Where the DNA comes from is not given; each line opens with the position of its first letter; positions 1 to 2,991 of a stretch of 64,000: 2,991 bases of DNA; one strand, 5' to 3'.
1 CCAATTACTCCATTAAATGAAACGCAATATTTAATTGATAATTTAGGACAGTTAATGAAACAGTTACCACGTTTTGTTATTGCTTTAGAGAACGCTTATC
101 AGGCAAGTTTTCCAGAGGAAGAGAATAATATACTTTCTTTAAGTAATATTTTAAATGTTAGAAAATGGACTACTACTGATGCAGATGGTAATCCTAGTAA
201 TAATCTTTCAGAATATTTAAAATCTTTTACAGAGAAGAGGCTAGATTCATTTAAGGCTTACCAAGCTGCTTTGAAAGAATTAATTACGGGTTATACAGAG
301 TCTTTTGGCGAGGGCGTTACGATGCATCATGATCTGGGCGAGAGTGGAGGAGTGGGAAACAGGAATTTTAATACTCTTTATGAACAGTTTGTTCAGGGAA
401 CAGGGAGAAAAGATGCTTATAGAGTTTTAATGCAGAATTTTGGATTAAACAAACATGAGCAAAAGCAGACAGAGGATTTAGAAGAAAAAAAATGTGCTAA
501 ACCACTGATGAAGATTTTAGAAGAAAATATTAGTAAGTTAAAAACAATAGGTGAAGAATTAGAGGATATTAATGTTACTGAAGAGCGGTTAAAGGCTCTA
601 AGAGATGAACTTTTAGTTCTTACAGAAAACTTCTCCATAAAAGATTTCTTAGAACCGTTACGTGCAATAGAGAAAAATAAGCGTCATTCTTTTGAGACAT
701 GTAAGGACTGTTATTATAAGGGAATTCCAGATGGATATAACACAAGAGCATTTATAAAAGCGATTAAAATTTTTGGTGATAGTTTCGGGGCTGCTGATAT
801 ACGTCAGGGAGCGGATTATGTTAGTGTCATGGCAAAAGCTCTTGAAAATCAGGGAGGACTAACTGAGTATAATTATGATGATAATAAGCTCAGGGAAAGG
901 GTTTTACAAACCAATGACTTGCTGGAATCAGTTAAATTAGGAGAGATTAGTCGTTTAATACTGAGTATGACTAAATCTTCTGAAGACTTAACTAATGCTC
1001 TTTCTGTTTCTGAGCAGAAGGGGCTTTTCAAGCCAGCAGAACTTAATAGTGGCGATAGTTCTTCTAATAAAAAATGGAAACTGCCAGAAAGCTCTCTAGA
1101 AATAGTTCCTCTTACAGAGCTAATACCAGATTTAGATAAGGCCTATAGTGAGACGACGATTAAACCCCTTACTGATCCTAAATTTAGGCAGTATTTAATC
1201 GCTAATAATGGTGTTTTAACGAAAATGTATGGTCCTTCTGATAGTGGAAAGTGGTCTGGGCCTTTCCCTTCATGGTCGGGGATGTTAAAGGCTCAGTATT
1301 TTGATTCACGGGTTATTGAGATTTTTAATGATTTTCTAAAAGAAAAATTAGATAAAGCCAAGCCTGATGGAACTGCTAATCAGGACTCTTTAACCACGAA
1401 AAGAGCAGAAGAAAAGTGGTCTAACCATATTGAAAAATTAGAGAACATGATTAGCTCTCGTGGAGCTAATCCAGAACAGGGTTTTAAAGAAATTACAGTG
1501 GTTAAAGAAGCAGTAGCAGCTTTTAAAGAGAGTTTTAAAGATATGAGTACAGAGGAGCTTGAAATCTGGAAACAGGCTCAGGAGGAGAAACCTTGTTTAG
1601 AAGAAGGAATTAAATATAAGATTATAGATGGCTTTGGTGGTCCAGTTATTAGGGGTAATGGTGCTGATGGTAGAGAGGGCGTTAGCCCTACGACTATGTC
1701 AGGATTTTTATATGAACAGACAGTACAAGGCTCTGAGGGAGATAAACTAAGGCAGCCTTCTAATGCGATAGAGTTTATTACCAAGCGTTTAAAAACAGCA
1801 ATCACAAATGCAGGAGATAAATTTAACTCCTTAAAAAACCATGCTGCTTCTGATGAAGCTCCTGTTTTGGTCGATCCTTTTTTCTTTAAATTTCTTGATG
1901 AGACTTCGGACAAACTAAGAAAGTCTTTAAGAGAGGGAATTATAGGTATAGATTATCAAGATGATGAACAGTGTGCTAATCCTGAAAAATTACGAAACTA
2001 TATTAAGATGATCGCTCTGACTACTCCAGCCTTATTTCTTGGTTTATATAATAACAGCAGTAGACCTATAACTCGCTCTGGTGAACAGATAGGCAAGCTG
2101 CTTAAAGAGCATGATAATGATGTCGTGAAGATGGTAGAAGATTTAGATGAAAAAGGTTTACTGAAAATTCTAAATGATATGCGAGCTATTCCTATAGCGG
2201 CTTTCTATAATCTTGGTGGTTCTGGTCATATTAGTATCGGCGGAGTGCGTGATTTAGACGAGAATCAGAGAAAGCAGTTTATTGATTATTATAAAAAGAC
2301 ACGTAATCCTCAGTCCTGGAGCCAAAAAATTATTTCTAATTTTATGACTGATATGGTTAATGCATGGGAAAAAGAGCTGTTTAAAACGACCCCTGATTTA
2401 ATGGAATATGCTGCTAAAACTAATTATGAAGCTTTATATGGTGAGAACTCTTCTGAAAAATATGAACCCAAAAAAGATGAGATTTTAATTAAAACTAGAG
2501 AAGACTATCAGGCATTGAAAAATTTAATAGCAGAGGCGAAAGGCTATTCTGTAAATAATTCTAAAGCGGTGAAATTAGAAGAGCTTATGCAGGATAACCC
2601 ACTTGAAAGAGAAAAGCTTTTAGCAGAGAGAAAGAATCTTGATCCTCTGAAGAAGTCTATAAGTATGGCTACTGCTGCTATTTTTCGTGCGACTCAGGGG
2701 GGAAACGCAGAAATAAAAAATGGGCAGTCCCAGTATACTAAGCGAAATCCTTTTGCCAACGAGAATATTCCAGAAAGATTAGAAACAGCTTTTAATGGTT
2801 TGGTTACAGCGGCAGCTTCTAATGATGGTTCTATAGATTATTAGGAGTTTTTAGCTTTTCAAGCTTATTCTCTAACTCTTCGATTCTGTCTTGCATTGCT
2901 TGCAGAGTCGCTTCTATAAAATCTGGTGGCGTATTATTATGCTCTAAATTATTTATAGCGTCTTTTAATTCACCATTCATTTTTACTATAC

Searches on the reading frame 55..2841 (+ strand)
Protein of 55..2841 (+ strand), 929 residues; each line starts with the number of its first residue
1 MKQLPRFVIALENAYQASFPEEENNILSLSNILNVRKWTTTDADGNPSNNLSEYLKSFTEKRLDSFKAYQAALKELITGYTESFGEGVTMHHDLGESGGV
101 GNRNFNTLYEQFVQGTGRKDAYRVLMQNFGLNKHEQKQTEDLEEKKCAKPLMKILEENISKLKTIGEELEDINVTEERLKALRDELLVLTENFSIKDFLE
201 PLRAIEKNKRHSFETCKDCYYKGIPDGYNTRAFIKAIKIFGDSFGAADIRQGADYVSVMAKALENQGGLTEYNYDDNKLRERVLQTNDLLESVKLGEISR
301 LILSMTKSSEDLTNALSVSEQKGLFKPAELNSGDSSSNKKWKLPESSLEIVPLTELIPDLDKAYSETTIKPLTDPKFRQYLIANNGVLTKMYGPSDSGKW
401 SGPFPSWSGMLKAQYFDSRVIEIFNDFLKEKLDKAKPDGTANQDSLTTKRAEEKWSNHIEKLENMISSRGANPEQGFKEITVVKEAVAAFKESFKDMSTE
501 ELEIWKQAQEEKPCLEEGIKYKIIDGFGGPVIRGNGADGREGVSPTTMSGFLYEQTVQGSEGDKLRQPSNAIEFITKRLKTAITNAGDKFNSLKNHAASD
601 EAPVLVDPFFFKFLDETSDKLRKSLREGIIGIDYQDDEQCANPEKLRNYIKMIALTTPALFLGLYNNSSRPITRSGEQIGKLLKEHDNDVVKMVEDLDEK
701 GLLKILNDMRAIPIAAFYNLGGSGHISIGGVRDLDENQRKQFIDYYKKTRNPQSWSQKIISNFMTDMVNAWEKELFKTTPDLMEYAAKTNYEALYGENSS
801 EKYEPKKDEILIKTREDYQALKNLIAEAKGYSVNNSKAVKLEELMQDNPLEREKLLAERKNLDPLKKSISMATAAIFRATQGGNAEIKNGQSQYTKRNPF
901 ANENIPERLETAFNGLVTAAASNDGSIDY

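Call 79: search_protein_families(library=padloc, alignment_id=A4, max_evalue=0.000001)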
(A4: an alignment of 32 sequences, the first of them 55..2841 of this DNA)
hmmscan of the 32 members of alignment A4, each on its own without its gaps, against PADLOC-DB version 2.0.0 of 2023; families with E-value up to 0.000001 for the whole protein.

A. member 1, window:55-2841:+ (929 aa): 0 families

B. families by the number of members that match (of 32 scanned): 97 families (the first 25 are shown)
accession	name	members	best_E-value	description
PDLC04790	PDC-S01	2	1.1e-97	-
PDLC04789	PDC-S01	2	2e-56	-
PDLC04787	PDC-S01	2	1.3e-34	-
PDLC04791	PDC-S01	2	7.4e-30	-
PDLC03963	SoFic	2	1.6e-28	-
PDLC04788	PDC-S01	2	1.3e-22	-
PDLC04786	PDC-S01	2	5.8e-15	-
PDLC04792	PDC-S01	2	4.4e-14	-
PDLC04840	PDC-S04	2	1.7e-12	-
PDLC04836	PDC-S04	2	1.4e-10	-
PDLC03653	REase_III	1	3.4e-150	Type III restriction enzyme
PDLC00631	ZorD1|ZorD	1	3.8e-124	"SWI2/SNF2 helicase, Mrr-like nuclease"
PDLC00629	ZorD1|ZorD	1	1e-113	"SWI2/SNF2 helicase, Mrr-like nuclease"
PDLC03644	MTase_III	1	4e-111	Type III methyltransferase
PDLC03640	MTase_III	1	1.6e-105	Type III methyltransferase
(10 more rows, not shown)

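Call 87: search_protein_families(library=padloc, proteins=[window:55-2841:+], max_evalue=1e-8)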
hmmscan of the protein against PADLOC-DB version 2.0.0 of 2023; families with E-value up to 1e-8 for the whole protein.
window:55-2841:+ (929 aa): 0 families
